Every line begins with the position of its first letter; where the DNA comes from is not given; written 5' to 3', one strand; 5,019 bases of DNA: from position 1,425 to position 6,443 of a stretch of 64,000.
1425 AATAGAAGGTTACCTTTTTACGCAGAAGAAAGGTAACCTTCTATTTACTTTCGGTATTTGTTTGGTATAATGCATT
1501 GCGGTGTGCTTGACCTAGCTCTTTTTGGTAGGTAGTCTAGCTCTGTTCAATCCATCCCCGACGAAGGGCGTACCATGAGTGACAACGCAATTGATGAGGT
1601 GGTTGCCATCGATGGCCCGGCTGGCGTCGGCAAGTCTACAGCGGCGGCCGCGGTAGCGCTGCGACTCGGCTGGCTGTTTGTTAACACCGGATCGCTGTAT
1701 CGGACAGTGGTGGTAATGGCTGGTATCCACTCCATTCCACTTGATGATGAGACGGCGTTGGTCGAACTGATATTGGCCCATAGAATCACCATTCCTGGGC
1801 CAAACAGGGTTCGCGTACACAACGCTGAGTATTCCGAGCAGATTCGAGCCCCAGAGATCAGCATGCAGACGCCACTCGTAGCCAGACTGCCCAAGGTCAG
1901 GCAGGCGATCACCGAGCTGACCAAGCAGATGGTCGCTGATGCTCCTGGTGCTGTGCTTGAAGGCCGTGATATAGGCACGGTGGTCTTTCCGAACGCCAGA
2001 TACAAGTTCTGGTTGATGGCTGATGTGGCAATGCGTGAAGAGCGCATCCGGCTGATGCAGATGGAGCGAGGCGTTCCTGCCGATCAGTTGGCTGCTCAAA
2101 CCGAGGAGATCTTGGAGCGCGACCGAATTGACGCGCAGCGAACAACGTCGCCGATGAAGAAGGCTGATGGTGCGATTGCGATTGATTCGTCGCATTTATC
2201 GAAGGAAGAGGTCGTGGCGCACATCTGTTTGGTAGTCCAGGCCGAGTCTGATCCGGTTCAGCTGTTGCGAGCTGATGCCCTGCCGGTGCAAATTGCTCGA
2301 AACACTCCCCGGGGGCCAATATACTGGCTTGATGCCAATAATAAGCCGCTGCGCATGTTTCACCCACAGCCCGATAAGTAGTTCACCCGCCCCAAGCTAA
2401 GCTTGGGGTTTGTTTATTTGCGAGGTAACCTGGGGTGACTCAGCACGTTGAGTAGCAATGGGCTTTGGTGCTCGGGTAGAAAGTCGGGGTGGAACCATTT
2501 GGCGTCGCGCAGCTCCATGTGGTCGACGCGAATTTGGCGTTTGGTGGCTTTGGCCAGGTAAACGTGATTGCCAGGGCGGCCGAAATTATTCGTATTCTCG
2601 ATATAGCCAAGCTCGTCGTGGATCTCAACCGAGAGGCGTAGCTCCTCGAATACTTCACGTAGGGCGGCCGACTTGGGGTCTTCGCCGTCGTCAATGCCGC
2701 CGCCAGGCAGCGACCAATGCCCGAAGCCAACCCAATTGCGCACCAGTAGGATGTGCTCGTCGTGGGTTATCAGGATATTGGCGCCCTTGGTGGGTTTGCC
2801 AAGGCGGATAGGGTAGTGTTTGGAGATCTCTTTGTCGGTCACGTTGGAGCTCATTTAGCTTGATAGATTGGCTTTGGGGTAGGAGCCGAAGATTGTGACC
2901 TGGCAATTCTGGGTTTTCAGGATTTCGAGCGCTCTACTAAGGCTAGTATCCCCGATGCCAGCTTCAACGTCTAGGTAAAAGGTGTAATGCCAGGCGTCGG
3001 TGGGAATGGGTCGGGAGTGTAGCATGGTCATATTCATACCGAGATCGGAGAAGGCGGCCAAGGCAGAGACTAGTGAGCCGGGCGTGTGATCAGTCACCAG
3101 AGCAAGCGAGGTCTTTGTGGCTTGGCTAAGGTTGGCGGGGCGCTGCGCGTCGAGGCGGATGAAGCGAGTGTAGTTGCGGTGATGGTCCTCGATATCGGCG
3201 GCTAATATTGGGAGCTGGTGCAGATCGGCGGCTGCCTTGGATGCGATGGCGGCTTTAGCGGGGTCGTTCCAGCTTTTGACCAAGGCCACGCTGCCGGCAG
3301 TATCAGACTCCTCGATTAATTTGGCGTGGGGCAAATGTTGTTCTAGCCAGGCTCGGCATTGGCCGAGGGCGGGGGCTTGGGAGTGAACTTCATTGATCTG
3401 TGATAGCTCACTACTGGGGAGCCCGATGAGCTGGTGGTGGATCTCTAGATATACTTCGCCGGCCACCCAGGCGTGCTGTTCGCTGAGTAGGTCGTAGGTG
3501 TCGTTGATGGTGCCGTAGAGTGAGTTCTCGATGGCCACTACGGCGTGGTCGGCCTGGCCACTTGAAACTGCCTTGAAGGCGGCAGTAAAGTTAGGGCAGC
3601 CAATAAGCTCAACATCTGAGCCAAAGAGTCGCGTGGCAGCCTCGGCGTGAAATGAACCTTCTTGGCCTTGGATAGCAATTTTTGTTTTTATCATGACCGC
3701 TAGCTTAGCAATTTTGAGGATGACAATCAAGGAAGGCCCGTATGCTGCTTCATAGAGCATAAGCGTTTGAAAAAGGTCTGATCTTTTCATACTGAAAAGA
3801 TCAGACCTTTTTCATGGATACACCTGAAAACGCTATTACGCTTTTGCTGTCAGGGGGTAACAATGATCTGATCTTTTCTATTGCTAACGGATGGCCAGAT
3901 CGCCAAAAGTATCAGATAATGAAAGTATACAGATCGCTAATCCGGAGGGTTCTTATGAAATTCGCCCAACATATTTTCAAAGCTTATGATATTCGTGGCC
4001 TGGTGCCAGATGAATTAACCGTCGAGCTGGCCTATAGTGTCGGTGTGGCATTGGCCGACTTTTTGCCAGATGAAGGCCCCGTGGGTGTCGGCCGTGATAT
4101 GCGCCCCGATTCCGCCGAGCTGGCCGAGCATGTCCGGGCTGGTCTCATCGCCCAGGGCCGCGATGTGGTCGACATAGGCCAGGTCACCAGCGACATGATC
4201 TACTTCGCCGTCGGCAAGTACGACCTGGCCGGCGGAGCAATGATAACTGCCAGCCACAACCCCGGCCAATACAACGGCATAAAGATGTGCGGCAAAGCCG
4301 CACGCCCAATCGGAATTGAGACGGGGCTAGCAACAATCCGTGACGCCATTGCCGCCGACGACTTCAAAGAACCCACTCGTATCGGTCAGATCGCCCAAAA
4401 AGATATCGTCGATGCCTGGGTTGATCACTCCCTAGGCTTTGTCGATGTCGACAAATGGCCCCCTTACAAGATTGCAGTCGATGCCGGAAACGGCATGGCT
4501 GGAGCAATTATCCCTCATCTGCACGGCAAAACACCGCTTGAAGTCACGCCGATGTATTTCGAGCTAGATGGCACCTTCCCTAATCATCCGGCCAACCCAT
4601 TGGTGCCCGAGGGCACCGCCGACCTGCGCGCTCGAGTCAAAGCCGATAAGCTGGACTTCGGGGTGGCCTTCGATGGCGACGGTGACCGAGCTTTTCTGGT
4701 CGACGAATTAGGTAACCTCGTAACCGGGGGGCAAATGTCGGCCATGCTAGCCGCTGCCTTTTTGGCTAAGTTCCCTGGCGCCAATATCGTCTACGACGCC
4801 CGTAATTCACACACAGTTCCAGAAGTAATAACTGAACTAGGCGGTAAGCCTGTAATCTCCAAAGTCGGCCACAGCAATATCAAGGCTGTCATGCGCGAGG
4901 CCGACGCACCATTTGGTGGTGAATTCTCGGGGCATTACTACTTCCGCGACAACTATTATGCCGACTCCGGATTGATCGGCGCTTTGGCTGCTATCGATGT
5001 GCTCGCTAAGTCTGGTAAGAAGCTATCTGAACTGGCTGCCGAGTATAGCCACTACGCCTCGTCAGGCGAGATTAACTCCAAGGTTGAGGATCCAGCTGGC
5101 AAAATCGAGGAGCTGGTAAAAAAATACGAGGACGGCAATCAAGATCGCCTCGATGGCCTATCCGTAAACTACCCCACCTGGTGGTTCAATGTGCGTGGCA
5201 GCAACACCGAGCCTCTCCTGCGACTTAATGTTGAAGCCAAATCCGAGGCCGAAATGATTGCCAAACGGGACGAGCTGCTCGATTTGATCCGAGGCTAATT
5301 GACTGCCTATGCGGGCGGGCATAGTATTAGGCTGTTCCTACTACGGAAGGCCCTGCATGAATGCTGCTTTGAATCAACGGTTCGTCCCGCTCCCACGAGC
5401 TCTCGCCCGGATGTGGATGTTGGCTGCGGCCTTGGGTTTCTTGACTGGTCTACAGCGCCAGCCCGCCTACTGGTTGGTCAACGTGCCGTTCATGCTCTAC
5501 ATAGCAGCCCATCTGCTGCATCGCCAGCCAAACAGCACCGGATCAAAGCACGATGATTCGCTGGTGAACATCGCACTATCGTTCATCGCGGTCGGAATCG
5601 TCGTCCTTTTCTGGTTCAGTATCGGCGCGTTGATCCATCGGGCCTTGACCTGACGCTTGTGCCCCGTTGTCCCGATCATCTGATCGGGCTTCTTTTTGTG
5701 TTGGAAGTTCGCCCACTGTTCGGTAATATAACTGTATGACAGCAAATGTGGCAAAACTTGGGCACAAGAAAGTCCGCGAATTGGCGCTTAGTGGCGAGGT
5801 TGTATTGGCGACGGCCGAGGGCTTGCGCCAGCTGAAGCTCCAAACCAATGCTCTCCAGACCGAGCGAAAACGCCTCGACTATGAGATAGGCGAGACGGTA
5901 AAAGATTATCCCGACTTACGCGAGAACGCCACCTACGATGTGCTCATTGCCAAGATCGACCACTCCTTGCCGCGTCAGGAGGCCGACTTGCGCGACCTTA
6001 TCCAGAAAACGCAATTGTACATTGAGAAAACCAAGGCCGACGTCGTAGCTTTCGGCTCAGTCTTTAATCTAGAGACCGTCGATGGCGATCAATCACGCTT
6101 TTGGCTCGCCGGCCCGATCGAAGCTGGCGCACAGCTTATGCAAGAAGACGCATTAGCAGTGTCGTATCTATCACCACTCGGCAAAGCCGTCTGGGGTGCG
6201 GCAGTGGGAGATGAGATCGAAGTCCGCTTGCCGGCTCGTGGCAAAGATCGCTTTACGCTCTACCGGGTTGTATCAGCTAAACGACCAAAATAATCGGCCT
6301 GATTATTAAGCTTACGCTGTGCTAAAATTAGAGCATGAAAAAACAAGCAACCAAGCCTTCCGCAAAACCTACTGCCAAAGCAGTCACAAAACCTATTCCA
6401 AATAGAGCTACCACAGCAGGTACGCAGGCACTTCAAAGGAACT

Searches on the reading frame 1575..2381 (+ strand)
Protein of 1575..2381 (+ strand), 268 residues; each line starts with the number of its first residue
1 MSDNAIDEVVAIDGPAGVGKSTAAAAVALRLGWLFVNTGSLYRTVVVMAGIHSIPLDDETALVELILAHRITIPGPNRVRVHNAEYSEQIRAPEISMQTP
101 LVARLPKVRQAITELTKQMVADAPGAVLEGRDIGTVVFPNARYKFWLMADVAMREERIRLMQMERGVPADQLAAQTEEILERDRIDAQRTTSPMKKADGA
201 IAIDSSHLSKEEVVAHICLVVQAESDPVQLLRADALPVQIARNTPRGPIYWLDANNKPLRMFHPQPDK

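Call 12: search_protein_families(library=pfam, proteins=[window:1575-2381:+])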
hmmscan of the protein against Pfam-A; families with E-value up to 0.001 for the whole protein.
window:1575-2381:+ (268 aa): 3 families
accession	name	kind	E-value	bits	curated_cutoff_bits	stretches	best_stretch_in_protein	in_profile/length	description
PF02224.24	Cytidylate_kin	-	9.2e-52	176.3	26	1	10-220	1-208/211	Cytidylate kinase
PF13671.12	AAA_33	-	0.00041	21.1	27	0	10-70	2-62/143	AAA domain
PF13207.12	AAA_17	-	0.00054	20.7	27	0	14-51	2-39/136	AAA domain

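Call 33: find_encoding_contigs(protein=window:1575-2381:+, flank=10000, max_places=4)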
Protein window:1575-2381:+ (268 aa): 1 contig read that carries it; 1 place shown.
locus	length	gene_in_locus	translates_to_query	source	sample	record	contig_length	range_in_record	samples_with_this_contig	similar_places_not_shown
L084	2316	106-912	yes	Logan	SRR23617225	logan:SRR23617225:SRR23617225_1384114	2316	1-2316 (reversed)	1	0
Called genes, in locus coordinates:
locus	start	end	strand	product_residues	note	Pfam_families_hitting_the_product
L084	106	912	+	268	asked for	PF02224:Cytidylate_kin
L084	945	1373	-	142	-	PF00293:NUDIX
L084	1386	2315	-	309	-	?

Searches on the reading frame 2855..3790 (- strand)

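Call 38: search_protein_families(library=pfam, proteins=[window:2855-3790:-], max_evalue=0.01)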
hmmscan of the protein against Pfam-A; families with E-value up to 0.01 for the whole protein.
window:2855-3790:- (311 aa): 2 families
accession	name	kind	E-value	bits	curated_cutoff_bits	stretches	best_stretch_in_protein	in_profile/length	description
PF00800.23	PDT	-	7.6e-59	199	25.2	1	38-215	1-178/181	Prephenate dehydratase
PF01842.31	ACT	-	0.00031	20.9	27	1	233-289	8-62/66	ACT domain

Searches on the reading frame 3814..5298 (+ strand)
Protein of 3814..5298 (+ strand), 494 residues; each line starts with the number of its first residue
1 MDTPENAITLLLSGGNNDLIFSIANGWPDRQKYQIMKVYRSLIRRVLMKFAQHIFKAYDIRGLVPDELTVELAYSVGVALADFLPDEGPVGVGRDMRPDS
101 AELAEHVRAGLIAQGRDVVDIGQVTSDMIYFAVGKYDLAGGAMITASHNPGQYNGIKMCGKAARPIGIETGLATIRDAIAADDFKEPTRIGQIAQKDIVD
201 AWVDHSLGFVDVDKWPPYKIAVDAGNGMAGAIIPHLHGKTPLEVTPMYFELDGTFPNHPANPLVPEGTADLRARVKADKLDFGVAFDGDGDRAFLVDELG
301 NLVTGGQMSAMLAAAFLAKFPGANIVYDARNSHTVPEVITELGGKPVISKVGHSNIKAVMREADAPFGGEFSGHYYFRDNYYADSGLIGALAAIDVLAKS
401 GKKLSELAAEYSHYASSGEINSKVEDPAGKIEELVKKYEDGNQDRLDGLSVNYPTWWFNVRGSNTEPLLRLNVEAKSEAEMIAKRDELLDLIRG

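Call 38: search_protein_families(library=pfam, proteins=[window:3814-5298:+], max_evalue=0.01)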
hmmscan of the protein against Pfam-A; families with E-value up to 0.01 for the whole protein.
window:3814-5298:+ (494 aa): 4 families
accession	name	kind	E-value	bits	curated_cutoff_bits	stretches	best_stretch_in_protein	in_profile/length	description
PF02878.22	PGM_PMM_I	-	1.2e-34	119.4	22.5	1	54-184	3-136/138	Phosphoglucomutase/phosphomannomutase, alpha/beta/alpha domain I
PF02880.22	PGM_PMM_III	-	8.7e-23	81.1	20.7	1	306-412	3-113/115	Phosphoglucomutase/phosphomannomutase, alpha/beta/alpha domain III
PF02879.22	PGM_PMM_II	-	2.4e-18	67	29.3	1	201-300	2-103/103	Phosphoglucomutase/phosphomannomutase, alpha/beta/alpha domain II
PF00408.26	PGM_PMM_IV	-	8.7e-10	39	23.1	1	419-488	1-65/68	Phosphoglucomutase/phosphomannomutase, C-terminal domain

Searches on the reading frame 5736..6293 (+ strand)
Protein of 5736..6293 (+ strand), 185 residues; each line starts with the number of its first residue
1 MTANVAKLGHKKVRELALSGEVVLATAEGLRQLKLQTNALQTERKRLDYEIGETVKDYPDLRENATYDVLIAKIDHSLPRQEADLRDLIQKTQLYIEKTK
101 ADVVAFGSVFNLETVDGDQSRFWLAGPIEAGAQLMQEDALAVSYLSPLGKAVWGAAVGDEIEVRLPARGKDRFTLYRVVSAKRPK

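Call 38: search_protein_families(library=pfam, proteins=[window:5736-6293:+], max_evalue=0.01)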
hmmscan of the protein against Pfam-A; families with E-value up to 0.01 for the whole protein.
window:5736-6293:+ (185 aa): 2 families
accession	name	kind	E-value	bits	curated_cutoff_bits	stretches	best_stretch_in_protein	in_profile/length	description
PF01272.25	GreA_GreB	-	6.6e-11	42.5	26.9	1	101-171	3-68/77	Transcription elongation factor, GreA/GreB, C-term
PF03449.20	GreA_GreB_N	-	0.0057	17.3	24.5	1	25-68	3-46/71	Transcription elongation factor, N-terminal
